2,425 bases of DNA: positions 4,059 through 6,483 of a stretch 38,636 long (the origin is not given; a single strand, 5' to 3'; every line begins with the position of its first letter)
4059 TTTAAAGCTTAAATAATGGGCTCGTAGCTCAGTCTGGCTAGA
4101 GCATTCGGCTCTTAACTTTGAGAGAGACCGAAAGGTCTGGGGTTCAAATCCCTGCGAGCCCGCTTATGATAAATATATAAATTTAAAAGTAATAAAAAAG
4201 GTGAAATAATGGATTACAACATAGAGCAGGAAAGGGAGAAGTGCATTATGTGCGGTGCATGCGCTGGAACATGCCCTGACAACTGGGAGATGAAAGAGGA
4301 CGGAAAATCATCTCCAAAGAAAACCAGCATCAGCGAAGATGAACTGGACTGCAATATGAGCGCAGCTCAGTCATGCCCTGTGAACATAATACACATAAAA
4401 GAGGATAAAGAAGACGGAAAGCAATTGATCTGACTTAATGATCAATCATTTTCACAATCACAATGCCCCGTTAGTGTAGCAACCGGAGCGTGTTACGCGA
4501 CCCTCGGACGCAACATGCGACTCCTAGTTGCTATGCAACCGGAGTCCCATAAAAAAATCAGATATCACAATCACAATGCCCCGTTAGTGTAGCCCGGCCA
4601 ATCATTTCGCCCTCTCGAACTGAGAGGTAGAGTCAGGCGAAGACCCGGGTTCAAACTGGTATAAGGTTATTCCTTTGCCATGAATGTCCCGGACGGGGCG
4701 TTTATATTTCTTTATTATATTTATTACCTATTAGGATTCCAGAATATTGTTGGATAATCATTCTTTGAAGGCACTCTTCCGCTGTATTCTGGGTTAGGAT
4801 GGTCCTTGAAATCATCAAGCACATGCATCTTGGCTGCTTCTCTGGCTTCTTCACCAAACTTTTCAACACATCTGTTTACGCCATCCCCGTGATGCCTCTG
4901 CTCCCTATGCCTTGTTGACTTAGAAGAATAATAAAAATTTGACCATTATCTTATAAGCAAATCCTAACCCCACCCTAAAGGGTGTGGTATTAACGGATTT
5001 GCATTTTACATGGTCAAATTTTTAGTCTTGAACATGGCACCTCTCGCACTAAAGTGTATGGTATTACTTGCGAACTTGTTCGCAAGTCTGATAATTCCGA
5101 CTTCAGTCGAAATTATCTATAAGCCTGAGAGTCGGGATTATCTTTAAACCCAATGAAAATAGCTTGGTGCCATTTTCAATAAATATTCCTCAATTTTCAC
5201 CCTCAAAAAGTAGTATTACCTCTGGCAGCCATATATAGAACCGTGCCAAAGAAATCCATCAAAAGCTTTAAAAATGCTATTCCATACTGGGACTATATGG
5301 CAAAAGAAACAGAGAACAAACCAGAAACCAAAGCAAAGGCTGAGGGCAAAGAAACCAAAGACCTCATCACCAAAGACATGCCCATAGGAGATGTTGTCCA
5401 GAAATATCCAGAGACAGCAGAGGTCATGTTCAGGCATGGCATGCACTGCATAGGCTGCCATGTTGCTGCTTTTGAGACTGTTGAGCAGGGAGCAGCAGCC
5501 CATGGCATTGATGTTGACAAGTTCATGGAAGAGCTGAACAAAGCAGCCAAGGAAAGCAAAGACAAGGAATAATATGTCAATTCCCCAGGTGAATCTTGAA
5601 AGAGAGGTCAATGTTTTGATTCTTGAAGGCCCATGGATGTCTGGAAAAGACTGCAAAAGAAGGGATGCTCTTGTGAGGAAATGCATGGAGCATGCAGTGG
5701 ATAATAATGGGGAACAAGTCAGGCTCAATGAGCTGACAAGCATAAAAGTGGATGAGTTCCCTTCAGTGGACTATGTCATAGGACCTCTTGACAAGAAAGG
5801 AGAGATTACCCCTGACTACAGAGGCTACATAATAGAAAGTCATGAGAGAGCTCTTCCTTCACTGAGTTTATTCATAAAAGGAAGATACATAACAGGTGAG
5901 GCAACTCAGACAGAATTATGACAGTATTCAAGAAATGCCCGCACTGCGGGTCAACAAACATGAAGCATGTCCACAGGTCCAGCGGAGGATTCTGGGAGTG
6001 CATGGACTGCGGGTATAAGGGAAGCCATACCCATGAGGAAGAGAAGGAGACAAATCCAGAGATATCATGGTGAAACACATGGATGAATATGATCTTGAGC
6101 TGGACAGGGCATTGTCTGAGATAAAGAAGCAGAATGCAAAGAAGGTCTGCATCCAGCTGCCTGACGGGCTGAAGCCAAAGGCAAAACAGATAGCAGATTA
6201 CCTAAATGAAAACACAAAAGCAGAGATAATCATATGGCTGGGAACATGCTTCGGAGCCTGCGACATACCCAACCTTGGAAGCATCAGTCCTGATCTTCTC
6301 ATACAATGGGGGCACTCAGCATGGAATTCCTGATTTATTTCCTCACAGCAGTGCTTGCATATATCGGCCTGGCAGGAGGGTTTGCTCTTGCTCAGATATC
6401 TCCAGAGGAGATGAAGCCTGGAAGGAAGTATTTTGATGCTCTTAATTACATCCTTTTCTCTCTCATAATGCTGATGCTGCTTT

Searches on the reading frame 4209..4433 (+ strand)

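Call 86: search_protein_families(library=pfam, proteins=[window:4209-4433:+], max_evalue=0.01)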
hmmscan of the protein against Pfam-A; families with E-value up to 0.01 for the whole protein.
window:4209-4433:+ (74 aa): 12 families
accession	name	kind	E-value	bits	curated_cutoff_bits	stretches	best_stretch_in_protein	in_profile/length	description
PF13459.11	Fer4_15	-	6.1e-11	43.3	22.4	1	6-63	2-66/66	4Fe-4S single cluster domain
PF13370.11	Fer4_13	-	8.1e-11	42.9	24.5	1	9-62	3-57/58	4Fe-4S single cluster domain of Ferredoxin I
PF12838.12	Fer4_7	-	4.2e-06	27.6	27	1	11-59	1-51/52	4Fe-4S dicluster domain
PF00037.32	Fer4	-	5.7e-06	26.4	21.1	1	9-25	5-21/24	4Fe-4S binding domain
PF14697.11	Fer4_21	-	0.00011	22.7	35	1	9-62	5-58/59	4Fe-4S dicluster domain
PF12797.12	Fer4_2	-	0.00018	21.7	24.5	1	7-23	5-21/22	4Fe-4S binding domain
PF13237.11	Fer4_10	-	0.00034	20.9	25.5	1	6-48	3-42/53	4Fe-4S dicluster domain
PF12837.12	Fer4_6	-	0.0005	20.3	25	1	9-24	6-21/24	4Fe-4S binding domain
PF13187.11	Fer4_9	-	0.00079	19.9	27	1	4-25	29-50/52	4Fe-4S dicluster domain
PF12800.12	Fer4_4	-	0.0018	19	24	1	10-24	2-16/17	4Fe-4S binding domain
PF25160.1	LdpA_Fe-S-bd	-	0.0021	18.2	27.6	0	9-24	25-40/49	LdpA Fe-S cluster-binding domain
PF12798.12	Fer4_3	-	0.006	17.8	27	0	12-23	1-12/15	4Fe-4S binding domain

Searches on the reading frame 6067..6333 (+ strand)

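Call 86: search_protein_families(library=pfam, proteins=[window:6067-6333:+], max_evalue=0.01)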
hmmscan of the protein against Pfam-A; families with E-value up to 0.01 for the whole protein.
window:6067-6333:+ (88 aa): 1 family
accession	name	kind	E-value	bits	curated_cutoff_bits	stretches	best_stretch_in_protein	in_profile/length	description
PF01866.22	Diphthamide_syn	-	1.6e-11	44.6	33.2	1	31-85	1-56/302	Putative diphthamide synthesis protein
